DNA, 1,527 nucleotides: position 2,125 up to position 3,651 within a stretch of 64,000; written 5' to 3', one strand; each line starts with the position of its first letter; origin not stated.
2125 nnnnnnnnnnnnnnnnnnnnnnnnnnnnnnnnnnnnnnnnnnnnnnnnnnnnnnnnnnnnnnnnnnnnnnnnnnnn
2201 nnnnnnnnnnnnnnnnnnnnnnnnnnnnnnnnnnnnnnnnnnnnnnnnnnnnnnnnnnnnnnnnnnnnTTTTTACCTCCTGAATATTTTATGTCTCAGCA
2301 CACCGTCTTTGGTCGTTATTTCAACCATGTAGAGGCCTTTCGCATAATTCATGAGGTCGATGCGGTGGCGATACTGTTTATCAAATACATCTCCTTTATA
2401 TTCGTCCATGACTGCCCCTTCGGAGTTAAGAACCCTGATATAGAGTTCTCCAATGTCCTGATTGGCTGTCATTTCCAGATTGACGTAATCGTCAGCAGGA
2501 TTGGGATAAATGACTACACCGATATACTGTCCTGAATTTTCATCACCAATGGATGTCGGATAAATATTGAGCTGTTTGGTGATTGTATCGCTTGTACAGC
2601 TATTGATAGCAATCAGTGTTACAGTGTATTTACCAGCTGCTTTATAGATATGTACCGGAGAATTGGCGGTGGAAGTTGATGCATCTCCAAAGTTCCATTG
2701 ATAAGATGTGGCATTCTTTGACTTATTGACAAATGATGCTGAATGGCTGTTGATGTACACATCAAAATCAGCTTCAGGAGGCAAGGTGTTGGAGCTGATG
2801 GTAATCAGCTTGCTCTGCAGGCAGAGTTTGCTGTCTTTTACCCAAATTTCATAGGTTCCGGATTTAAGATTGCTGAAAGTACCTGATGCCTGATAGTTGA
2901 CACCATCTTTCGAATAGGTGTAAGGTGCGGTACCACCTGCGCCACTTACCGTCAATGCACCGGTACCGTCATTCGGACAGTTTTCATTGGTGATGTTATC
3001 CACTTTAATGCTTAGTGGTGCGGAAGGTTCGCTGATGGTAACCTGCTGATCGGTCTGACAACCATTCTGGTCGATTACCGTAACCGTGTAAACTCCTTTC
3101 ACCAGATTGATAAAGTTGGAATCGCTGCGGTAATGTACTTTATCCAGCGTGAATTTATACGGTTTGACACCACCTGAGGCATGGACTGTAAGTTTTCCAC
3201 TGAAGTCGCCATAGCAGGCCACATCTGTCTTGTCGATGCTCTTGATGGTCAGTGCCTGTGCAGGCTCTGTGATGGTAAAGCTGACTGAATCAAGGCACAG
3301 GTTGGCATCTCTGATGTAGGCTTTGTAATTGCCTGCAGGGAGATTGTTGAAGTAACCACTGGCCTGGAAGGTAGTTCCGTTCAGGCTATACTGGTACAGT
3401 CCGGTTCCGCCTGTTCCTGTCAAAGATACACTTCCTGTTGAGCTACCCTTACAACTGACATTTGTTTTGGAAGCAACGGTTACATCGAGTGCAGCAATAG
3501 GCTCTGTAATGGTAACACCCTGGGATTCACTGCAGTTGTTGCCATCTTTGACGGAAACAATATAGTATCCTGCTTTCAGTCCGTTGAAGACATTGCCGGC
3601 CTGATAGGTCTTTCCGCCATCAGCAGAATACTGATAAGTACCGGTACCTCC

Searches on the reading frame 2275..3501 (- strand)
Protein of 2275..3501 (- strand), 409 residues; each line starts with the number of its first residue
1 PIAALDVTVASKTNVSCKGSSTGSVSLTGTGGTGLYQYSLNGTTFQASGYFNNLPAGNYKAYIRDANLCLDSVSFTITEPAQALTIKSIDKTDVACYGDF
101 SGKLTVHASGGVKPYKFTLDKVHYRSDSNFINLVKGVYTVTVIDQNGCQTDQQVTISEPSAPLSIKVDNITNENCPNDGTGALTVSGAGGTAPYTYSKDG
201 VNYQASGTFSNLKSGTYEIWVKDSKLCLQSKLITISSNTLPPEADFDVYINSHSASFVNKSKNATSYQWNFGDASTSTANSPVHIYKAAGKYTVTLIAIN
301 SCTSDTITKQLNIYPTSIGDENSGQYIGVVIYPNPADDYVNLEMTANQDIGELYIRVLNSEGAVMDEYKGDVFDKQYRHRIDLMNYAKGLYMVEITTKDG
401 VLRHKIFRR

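Call 23: search_protein_families(library=ncbifam, proteins=[window:2275-3501:-], max_evalue=0.01)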
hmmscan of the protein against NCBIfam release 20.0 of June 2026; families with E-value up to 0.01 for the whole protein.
window:2275-3501:- (409 aa): 3 families
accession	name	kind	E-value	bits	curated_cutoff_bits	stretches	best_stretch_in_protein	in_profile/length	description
TIGR04183.1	Por_Secre_tail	domain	5e-10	39.2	23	1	331-406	1-69/72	T9SS type A sorting domain-containing protein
TIGR00864.1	PCC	subfamily_domain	0.0022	14.4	1861.4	1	258-306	1420-1467/2700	polycystin cation channel protein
NF047559.1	LIC_12238_fam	equivalog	0.0074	16.1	170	0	47-83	98-134/156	LIC_12238 family plasminogen-binding lipoprotein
